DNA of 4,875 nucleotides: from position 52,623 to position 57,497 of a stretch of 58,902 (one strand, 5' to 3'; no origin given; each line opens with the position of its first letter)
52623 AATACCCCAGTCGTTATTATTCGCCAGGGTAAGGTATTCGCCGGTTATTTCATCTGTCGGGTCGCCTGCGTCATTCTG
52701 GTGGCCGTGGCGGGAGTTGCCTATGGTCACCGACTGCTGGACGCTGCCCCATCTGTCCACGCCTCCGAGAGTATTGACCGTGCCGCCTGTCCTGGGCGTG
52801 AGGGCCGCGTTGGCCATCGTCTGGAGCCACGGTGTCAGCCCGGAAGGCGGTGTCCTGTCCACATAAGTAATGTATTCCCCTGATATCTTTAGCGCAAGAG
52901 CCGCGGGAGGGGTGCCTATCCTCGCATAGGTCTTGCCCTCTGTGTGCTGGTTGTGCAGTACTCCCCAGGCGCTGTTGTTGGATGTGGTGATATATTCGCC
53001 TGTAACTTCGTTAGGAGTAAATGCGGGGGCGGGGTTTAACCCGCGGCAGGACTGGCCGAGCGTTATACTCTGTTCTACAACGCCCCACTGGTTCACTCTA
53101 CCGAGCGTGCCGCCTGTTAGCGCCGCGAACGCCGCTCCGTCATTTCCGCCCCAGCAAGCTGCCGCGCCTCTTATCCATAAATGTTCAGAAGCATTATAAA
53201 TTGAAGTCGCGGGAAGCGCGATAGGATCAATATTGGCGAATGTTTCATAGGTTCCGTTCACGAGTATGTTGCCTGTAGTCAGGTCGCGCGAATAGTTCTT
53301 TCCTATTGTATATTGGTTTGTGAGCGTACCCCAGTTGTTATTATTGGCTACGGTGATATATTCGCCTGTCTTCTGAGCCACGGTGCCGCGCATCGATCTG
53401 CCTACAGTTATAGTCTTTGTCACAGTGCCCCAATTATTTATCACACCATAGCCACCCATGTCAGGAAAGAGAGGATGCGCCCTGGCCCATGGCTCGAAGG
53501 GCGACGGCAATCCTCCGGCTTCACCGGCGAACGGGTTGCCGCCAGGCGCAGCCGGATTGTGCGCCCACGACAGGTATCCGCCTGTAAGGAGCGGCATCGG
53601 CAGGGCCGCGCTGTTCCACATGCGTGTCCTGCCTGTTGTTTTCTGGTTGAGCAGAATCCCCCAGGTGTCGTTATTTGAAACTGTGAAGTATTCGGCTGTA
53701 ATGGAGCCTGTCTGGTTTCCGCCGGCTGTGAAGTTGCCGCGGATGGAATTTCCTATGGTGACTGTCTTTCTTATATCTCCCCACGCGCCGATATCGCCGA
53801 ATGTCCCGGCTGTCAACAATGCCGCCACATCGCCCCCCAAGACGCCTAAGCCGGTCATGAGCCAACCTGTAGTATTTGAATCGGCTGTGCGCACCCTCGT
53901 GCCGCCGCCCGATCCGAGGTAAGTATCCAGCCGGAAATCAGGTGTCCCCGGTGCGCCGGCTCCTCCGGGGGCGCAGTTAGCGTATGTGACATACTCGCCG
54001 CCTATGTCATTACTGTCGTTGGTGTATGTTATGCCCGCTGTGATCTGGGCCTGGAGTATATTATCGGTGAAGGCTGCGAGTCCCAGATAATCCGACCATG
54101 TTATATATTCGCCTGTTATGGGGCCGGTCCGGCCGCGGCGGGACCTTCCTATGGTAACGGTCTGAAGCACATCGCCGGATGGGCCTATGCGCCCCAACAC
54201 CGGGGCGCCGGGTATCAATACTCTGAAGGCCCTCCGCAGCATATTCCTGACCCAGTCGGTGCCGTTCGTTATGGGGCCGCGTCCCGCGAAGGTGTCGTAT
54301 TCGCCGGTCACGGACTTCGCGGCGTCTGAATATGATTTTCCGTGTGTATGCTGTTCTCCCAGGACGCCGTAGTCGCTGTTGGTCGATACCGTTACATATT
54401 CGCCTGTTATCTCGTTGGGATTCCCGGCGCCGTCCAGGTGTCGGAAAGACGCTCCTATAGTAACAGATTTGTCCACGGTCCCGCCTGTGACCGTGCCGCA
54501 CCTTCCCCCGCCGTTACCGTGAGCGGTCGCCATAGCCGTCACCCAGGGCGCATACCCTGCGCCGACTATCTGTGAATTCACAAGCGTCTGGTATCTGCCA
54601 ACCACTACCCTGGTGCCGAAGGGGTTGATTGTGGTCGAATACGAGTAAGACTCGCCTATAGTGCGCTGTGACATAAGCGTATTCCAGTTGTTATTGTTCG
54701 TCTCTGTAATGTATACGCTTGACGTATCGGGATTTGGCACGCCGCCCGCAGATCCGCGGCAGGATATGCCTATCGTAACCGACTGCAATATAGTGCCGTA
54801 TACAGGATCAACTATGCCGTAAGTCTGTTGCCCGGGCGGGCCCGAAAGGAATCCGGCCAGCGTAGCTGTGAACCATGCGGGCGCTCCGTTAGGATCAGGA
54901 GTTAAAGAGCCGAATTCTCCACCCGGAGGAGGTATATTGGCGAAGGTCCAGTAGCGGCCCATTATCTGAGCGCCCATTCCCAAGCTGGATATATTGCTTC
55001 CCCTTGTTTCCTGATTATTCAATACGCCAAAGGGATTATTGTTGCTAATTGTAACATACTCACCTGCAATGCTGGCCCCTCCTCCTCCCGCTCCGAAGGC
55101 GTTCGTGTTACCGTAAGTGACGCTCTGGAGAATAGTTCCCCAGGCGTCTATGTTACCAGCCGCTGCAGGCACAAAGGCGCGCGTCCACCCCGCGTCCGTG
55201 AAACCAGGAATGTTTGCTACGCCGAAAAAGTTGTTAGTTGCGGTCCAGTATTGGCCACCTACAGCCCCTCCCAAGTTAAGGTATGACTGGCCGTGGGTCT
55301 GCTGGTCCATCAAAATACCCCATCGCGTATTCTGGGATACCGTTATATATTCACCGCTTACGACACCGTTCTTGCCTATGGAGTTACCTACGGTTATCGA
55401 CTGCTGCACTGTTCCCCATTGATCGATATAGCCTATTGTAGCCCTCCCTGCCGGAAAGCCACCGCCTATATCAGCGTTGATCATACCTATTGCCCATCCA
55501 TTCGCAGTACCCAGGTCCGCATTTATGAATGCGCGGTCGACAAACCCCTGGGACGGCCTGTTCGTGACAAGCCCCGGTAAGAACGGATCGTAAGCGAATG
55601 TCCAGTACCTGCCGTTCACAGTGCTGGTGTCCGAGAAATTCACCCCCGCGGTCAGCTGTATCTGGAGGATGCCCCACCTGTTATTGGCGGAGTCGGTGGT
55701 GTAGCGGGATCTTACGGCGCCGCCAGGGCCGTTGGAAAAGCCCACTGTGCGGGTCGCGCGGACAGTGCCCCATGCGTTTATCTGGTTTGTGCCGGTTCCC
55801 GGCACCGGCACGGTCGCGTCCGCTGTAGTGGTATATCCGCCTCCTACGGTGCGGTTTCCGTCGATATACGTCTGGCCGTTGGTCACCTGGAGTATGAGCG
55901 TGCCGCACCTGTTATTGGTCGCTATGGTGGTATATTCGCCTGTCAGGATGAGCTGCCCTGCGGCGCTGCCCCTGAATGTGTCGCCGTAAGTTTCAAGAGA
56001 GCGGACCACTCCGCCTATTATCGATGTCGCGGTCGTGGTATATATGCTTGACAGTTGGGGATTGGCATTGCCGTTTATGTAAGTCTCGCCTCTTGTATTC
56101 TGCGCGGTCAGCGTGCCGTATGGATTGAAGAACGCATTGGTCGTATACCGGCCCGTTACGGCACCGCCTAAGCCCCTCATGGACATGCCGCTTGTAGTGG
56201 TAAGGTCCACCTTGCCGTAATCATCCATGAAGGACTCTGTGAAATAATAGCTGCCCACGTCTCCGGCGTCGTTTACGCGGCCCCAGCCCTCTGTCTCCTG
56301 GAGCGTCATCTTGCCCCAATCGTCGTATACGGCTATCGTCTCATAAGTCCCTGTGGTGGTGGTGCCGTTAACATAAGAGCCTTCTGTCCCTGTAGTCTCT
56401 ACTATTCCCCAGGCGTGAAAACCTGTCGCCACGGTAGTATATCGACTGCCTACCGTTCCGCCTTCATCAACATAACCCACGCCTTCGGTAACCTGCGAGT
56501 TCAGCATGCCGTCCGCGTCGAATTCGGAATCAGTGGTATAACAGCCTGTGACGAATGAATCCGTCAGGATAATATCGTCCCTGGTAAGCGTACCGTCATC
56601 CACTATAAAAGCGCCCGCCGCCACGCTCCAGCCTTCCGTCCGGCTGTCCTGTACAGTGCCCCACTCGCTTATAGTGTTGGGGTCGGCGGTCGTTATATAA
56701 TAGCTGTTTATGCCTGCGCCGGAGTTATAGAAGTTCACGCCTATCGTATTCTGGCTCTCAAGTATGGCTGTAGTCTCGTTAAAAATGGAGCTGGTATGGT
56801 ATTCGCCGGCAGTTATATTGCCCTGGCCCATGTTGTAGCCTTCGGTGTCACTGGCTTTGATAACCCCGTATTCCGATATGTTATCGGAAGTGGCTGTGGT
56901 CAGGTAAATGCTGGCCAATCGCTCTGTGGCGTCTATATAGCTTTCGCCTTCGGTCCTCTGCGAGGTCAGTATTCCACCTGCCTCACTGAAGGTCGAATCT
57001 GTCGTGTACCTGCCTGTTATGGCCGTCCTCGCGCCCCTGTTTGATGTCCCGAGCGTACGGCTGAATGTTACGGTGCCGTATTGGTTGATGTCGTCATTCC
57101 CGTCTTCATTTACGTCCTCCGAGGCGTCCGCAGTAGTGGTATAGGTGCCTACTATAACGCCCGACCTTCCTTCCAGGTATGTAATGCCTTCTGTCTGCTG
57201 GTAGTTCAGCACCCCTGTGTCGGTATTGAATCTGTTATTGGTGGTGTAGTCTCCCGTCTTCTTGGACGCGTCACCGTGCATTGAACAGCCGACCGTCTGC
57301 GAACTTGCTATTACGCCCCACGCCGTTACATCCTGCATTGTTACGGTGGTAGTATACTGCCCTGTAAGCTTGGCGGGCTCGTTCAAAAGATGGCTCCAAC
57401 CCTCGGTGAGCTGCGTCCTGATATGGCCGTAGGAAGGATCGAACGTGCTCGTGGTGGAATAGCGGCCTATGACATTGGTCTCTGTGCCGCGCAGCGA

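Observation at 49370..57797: A ~2,800-aa array of an apparently undescribed hairpin repeat with hierarchical organisation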

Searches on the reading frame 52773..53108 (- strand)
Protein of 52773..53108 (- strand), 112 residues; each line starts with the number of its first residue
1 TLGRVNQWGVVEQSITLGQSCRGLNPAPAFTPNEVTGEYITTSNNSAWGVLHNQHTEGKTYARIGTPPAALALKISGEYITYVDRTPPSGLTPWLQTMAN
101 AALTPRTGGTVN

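Call 16: search_solved_structures(query=A1, max_evalue=10, show_alignments=2)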
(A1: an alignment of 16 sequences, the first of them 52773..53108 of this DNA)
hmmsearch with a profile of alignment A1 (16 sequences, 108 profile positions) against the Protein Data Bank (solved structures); distinct sequences matched with E-value up to 10: 0.

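Call 28: search_protein_representatives(alignment_id=A1)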
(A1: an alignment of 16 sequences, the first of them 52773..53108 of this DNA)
Query: 16 sequences, 108 profile positions. Proteins with E-value up to 0.001 (for the whole library): 49; up to 1e-10: 26; up to 1e-30: 15. The best 49 are listed.
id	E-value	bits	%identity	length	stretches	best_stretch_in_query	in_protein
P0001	0.0e+00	1263.0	-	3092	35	2-78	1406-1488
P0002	9.7e-88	305.4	-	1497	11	2-76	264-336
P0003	1.6e-82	288.6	-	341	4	2-84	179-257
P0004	1.6e-71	253.3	-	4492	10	2-73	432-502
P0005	3.4e-71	252.2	-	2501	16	4-76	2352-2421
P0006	8.3e-68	241.3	-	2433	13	4-75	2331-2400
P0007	8.5e-63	225.2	-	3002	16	2-75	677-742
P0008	4.0e-59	213.4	-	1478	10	5-80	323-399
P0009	2.0e-45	169.3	-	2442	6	4-73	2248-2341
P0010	4.7e-44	164.9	-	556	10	3-62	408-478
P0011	2.8e-38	146.3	-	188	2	5-81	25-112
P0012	2.4e-37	143.3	-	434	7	6-78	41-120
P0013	2.8e-36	139.8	-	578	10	3-56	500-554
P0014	2.0e-35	137.1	-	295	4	4-73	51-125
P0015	1.2e-32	128.2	-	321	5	5-59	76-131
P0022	5.6e-15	71.3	-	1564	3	3-76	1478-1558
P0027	8.0e-10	54.8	-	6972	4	16-78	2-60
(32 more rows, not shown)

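Call 32: find_encoding_contigs(protein=P0001, flank=10000, max_places=4)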
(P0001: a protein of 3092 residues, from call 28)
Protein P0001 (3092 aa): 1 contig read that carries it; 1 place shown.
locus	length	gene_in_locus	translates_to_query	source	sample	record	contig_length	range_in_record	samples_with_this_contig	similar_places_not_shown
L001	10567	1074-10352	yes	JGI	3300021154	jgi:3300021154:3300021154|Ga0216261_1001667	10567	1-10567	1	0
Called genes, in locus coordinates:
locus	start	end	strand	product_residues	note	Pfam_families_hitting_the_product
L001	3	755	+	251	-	?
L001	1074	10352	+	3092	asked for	-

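Call 35: list_cluster_members(proteins=[P0001, P0002, P0004, P0005, P0006, P0007, P0008, P0009, P0027, P0022])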
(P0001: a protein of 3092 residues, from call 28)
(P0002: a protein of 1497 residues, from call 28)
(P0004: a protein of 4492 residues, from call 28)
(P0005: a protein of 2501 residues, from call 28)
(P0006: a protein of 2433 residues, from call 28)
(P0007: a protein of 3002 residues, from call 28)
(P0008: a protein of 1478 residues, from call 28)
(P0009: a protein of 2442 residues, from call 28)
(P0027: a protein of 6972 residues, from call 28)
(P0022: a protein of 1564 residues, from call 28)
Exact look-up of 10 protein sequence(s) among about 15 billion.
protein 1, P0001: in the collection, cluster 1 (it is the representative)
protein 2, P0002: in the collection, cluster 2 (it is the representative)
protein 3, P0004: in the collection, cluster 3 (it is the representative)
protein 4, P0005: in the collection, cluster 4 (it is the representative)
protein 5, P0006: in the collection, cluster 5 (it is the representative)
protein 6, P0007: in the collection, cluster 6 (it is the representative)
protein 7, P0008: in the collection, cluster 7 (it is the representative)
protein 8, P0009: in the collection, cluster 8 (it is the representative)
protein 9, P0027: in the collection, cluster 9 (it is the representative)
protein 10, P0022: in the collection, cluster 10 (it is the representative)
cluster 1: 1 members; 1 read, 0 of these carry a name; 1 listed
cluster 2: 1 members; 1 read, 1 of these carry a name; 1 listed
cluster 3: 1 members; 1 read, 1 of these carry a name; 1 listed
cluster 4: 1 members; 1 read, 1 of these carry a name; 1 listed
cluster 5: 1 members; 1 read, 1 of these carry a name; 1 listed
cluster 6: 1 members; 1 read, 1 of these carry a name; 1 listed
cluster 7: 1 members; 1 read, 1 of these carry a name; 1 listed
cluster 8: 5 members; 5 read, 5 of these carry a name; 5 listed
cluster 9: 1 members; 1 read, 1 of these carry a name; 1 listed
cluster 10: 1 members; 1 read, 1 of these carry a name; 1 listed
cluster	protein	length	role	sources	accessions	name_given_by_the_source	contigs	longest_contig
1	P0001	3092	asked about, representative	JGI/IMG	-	-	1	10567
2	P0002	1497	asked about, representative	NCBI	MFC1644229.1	hypothetical protein ACFL5C_02805, partial [Candidatus Omnitrophota bacterium]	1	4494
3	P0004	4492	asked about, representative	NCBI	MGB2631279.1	MAG: dockerin type I domain-containing protein, partial [Candidatus Omnitrophota ...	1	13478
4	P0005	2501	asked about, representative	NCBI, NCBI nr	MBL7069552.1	MAG: hypothetical protein ISS34_06815, partial [Candidatus Omnitrophica bacterium] | hypothetical protein [Candidatus Omnitrophota bacterium]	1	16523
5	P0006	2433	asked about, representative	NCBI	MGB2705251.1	MAG: hypothetical protein WBC74_00075, partial [Candidatus Omnitrophota bacterium]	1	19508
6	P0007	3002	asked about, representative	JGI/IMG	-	hypothetical protein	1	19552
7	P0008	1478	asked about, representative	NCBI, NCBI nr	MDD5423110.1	MAG: hypothetical protein PHT32_06805, partial [Candidatus Omnitrophica bacterium] | hypothetical protein [Candidatus Omnitrophota bacterium]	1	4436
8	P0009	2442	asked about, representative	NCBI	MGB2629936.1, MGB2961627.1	MAG: hypothetical protein WBD17_01705, partial [Candidatus Omnitrophota bacterium]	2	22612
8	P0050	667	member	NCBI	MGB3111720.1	MAG: hypothetical protein WBB84_01900, partial [Candidatus Omnitrophota bacterium]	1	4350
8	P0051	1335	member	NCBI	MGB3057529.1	MAG: hypothetical protein WBC16_05180, partial [Candidatus Omnitrophota bacterium]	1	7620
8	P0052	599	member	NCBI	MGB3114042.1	MAG: hypothetical protein WBC00_05440, partial [Candidatus Omnitrophota bacterium]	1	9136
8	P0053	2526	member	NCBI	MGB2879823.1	MAG: hypothetical protein WBD24_06555, partial [Candidatus Omnitrophota bacterium]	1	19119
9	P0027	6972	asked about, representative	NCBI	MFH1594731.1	MAG: hypothetical protein ABID09_08570 [Candidatus Omnitrophota bacterium]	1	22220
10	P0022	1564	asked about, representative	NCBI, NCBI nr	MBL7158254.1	MAG: hypothetical protein ISS91_01965, partial [Candidatus Omnitrophica bacterium] | hypothetical protein [Candidatus Omnitrophota bacterium]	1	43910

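Call 44: search_protein_families(library=pfam, proteins=[P0004, P0005, P0006], max_evalue=0.01)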
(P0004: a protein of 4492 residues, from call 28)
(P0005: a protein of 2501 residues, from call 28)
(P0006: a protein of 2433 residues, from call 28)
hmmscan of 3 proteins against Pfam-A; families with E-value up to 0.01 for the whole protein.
P0004 (4492 aa): 3 families
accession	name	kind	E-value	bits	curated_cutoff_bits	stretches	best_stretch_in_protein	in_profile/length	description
PF00404.24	Dockerin_1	-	1.6e-51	172.7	22.9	8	2839-2896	2-52/57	Dockerin type I domain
PF18884.5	TSP3_bac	-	6.3e-07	29.6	25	2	2469-2490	1-22/22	Bacterial TSP3 repeat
PF03412.21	Peptidase_C39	-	1.1e-06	29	22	1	2065-2149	45-129/133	Peptidase C39 family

P0005 (2501 aa): 2 families
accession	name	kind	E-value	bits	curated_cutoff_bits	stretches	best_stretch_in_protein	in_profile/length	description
PF00404.24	Dockerin_1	-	1.6e-12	47.8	22.9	0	998-1027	1-24/57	Dockerin type I domain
PF00036.39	EF-hand_1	-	1.9e-05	24.3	25.4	0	586-599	8-21/29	EF hand domain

P0006 (2433 aa): 2 families
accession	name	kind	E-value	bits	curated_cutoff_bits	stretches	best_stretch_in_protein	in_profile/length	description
PF18884.5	TSP3_bac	-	2.6e-25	88.3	25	5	684-704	1-21/22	Bacterial TSP3 repeat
PF13202.12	EF-hand_5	-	0.0052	16.6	25.9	1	412-427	8-23/25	EF hand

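Call 57: find_encoding_contigs(protein=P0022, flank=10000, max_places=2)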
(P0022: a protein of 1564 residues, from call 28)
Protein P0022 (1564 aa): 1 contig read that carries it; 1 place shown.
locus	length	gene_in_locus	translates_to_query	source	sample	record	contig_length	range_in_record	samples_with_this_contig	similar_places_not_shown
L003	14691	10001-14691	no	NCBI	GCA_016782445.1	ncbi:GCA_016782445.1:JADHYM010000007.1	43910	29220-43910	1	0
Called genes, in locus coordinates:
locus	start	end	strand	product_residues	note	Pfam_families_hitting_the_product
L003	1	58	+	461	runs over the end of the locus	PF00919:UPF0004, PF04055:Radical_SAM, PF01938:TRAM, PF18693:TRAM_2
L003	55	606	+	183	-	PF01066:CDP-OH_P_transf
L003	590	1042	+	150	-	PF04608:PgpA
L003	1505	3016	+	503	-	-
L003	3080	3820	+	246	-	PF00106:adh_short, PF08659:KR, PF13561:adh_short_C2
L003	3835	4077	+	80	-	PF00550:PP-binding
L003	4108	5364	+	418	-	PF00109:ketoacyl-synt, PF02801:Ketoacyl-synt_C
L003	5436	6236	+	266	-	PF01435:Peptidase_M48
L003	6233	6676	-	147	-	-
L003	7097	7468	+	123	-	PF07238:PilZ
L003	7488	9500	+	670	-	PF13604:AAA_30 (faint), PF00580:UvrD-helicase, PF01443:Viral_helicase1 (faint), PF13245:AAA_19, PF13361:UvrD_C, PF13538:UvrD_C_2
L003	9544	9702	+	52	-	-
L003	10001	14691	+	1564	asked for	?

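Call 58: find_encoding_contigs(protein=P0005, flank=10000, max_places=2)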
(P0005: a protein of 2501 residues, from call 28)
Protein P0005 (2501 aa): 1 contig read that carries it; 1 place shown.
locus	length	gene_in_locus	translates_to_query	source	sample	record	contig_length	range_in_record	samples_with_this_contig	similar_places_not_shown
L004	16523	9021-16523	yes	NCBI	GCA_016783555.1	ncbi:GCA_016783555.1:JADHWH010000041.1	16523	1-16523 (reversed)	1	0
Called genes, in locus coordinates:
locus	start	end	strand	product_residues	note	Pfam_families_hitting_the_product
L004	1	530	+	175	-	PF02321:OEP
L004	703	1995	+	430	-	PF25973:BSH_CzcB (weak), PF25954:Beta-barrel_RND_2, PF25990:Beta-barrel_YknX (weak), PF25967:RND-MFP_C (faint)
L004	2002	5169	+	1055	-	PF00873:ACR_tran, PF03176:MMPL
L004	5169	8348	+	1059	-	PF00873:ACR_tran, PF03176:MMPL (faint), PF00873:ACR_tran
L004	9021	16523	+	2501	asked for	PF00036:EF-hand_1 (faint), PF00404:Dockerin_1 (faint)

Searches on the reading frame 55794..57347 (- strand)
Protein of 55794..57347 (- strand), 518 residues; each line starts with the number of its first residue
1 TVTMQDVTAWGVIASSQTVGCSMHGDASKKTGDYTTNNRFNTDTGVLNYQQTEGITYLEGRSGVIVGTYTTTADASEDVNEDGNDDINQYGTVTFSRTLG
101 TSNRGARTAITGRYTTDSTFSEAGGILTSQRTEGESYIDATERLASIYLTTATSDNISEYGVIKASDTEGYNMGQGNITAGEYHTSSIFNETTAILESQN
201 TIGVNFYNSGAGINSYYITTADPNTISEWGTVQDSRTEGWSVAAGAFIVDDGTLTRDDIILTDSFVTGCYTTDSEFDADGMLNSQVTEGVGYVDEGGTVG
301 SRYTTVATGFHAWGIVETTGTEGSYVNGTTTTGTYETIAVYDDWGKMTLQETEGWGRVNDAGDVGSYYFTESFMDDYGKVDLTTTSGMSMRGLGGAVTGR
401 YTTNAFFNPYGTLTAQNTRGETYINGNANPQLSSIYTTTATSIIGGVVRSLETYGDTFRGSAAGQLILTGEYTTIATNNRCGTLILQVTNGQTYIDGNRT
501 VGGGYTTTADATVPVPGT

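Call 55: search_solved_structures(query=A4, max_evalue=10, show_alignments=1)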
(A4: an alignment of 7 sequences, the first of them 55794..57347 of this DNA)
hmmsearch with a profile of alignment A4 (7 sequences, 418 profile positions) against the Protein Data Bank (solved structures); distinct sequences matched with E-value up to 10: 0.

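Call 60: predict_structure(alignment_id=A4)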
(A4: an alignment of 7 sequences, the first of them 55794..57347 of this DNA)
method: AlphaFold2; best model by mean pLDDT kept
length: 518 residues; sequences in the alignment: 7
mean_pLDDT: 59.8   pTM: 0.63
mean pLDDT of the five models: 59.8, 59.0, 56.4, 55.2, 51.8
residues with pLDDT >= 90: 0; 70-90: 118; 50-70: 291; < 50: 109
segments of 3 or more residues with pLDDT < 50: 5-8, 83-89, 156-158, 224-226, 246-262, 319-328, 355-368, 371-377, 392-394, 442-445, 461-463, 479-481, 496-498, 503-505, 509-518
pLDDT, mean of each block of 10 residues (from residue 1): 49 70 55 71 64 70 67 63 45 72 59 75 67 75 73 61 80 68 78 73 73 72 55 74 53 40 58 62 66 57 57 52 44 55 52 50 49 50 59 53 58 62 54 54 53 58 50 55 57 50 49 36
secondary structure, 60 per line:
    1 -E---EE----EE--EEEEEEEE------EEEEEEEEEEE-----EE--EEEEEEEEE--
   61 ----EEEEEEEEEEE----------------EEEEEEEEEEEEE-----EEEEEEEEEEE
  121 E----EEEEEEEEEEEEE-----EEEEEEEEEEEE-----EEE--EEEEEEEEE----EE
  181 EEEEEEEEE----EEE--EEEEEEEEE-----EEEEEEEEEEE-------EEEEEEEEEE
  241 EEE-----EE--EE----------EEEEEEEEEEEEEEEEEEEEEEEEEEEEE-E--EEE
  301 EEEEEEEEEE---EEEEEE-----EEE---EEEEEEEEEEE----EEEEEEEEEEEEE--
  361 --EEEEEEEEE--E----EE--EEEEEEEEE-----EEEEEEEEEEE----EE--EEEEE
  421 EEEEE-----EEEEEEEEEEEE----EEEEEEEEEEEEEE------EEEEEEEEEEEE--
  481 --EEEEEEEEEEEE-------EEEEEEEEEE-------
elements in order: E16-23 E30-40 E50-58 E65-75 E92-104 E110-121 E126-138 E144-155 E161-163 E166-174 E179-189 E194-196 E199-207 E213-223 E231-243 E265-293 E298-310 E314-319 E325-327 E331-341 E346-358 E363-371 E383-391 E397-407 E416-425 E431-442 E447-460 E467-478 E483-494 E502-511

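Call 63: fold_search(model_id=the predicted structure, library=pdb)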
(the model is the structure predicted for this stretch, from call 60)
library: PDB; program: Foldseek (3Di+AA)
matches with E <= 10: 26; with E <= 0.001: 0
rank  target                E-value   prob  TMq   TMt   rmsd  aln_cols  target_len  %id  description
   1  8c50_A                3.0e-02  0.28  0.19  0.23  17.4       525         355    8  Pontibacter korlensis curli subunit CsgA (released 2023-06-28)
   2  4kh3                  6.8e-02  0.03  0.09  0.09  24.1       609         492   12  Structure of a bacterial self-associating protein (released 2014-01-15)
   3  7koh_D                4.7e-01  0.02  0.10  0.10  23.4       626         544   10  Crystal structure of antigen 43 from Escherichia coli EDL933 (released 2022-03-09)
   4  8vbb_A                8.4e-01  0.01  0.11  0.08  22.7       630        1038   12  The secreted adhesin EtpA of Enterotoxigenic Escherichia coli in complex with the mouse mAb 1G05 (released 2024-09-04)
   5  7koh_B                9.2e-01  0.01  0.10  0.10  23.9       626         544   10  Crystal structure of antigen 43 from Escherichia coli EDL933 (released 2022-03-09)
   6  1dab                  1.1e+00  0.03  0.15  0.15  20.5       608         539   10  The Structure of Bordetella Pertussis Virulence Factor P.69 Pertactin (released 1999-12-15)
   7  7koh_A                1.4e+00  0.01  0.10  0.10  22.9       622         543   12  Crystal structure of antigen 43 from Escherichia coli EDL933 (released 2022-03-09)
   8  7ko9                  1.4e+00  0.01  0.09  0.09  22.0       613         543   10  Crystal structure of antigen 43 from uropathogenic Escherichia coli UTI89 (released 2022-03-09)
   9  6p5t_C                1.5e+00  0.01  0.09  0.07  26.9       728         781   10  Surface-layer (S-layer) RsaA protein from Caulobacter crescentus bound to strontium and iodide (released 2020-01-15)
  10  4oj5_A                2.3e+00  0.01  0.09  0.07  23.1       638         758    8  Crystal Structure of a Putative Tailspike Protein (TSP1, orf210) from Escherichia coli O157:H7 Bacteriohage CBA120 (released 2014-03-26)
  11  5uyt_A                2.7e+00  0.01  0.11  0.12  24.1       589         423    9  Crystal structure of ice binding protein from an Antarctic bacterium Flavobacteriaceae (released 2017-10-25)
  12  4ojl_C                3.4e+00  0.01  0.10  0.08  22.6       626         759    9  Crystal Structure of Putative Tailspike Protein (TSP1, orf210) from Escherichia coli O157:H7 Bacteriohage CBA120 in Co (released 2014-03-26)
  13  9a7k_A                3.6e+00  0.10  0.22  0.24  12.9       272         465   13  Integrative model of SUFB-SUFD by crosslinking MS and deep learning (released 2024-09-18)
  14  4wa0                  3.8e+00  0.01  0.11  0.14  24.7       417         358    9  The structure of a possible adhesin C-terminal domain from Caldicellulosiruptor kronotskyensis (released 2015-03-04)
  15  4oj6_C                3.8e+00  0.01  0.14  0.11  23.5       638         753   10  Crystal Structure of a Putative Tailspike Protein (TSP1, orf210) from Escherichia coli O157:H7 Bacteriohage CBA120; Se (released 2014-03-26)
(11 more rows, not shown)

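Call 64: find_homologous_proteins(query=A4, max_evalue=0.001)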
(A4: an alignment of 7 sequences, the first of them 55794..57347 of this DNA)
Query A4 (7 sequences) (518 aa, profile of the alignment): 3 proteins with E <= 0.001 among 8000 candidates.
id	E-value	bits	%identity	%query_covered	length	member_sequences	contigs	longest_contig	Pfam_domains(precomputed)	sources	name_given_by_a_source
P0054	5.8e-30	122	31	53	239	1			-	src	-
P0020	3.7e-19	87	29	22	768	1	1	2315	-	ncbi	ncbi:MAG: hypothetical protein WBD12_06910, partial [Candidatus Omnitrophota bacterium]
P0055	1.8e-16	78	42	20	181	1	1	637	-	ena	-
